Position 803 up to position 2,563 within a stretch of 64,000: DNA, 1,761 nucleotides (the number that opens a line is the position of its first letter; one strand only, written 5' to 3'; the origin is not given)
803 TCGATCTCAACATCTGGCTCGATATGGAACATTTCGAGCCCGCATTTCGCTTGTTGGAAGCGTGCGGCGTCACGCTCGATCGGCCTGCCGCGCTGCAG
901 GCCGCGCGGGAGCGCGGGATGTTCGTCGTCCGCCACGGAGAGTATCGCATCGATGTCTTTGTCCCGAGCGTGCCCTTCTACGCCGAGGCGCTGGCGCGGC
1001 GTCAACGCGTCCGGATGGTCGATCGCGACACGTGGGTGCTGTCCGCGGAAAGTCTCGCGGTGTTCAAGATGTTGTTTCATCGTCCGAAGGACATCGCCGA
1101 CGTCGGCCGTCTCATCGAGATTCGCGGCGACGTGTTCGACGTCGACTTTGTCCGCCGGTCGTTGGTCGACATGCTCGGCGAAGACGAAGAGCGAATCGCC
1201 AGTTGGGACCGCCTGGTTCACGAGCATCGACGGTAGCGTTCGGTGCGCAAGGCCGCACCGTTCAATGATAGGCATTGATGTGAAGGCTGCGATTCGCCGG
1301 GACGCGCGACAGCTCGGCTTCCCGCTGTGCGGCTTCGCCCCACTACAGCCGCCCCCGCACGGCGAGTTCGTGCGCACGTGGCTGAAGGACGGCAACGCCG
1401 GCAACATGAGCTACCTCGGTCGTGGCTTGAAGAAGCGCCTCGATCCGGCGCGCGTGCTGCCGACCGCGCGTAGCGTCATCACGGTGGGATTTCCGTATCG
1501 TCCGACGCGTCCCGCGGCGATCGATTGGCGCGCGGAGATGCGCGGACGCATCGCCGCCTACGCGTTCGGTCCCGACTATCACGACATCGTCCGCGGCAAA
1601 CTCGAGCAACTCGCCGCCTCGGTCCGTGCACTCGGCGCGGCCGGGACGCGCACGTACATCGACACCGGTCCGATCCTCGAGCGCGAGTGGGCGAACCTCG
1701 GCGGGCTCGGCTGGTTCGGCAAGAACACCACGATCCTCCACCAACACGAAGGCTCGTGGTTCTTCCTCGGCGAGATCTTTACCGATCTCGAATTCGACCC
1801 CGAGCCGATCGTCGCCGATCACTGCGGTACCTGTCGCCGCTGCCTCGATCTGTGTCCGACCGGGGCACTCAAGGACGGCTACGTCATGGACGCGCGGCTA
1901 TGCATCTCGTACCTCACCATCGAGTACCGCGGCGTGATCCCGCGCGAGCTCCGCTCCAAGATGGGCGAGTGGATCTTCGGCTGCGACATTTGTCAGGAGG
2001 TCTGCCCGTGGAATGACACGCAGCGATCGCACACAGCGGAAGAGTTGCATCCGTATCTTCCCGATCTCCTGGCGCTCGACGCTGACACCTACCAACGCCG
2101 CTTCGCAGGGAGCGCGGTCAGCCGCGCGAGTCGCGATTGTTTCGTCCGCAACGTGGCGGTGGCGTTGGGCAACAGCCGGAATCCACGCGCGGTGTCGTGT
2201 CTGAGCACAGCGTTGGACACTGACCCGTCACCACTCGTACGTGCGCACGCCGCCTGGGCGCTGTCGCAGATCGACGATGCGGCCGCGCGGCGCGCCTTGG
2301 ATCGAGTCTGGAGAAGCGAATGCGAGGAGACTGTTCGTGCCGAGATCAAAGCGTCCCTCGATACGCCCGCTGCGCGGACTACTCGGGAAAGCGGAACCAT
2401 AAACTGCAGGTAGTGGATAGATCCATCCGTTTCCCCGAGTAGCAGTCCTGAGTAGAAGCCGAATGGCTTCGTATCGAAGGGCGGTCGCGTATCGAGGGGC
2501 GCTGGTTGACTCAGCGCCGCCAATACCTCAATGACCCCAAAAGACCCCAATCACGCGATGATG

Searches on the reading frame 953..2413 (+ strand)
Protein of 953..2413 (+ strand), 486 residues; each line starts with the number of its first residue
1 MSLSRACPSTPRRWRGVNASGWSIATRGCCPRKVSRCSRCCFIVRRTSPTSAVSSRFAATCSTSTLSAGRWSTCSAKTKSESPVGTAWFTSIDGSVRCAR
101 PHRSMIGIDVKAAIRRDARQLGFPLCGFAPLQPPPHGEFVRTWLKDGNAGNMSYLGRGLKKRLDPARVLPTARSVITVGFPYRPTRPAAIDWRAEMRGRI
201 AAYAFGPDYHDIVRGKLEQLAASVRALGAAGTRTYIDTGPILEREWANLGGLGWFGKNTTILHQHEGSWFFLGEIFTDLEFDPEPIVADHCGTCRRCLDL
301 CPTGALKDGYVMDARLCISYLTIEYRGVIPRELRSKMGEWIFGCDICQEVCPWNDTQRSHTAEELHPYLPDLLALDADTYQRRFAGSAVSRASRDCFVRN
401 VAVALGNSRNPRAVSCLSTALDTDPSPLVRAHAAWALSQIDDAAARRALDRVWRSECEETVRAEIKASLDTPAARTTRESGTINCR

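Call 45: search_protein_families(library=pfam, proteins=[window:953-2413:+], max_evalue=0.0001)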
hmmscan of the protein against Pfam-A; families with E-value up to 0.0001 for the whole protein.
window:953-2413:+ (486 aa): 3 families
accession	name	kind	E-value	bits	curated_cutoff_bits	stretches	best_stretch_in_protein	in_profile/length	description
PF13484.11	Fer4_16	-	1.9e-24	86.6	30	1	290-354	1-66/66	4Fe-4S double cluster binding domain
PF08331.15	QueG_DUF1730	-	4.6e-18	65.3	25.1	1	162-238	1-77/77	Epoxyqueuosine reductase QueG, DUF1730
PF13646.12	HEAT_2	-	5.1e-11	43.1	27.7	1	399-469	18-87/88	HEAT repeats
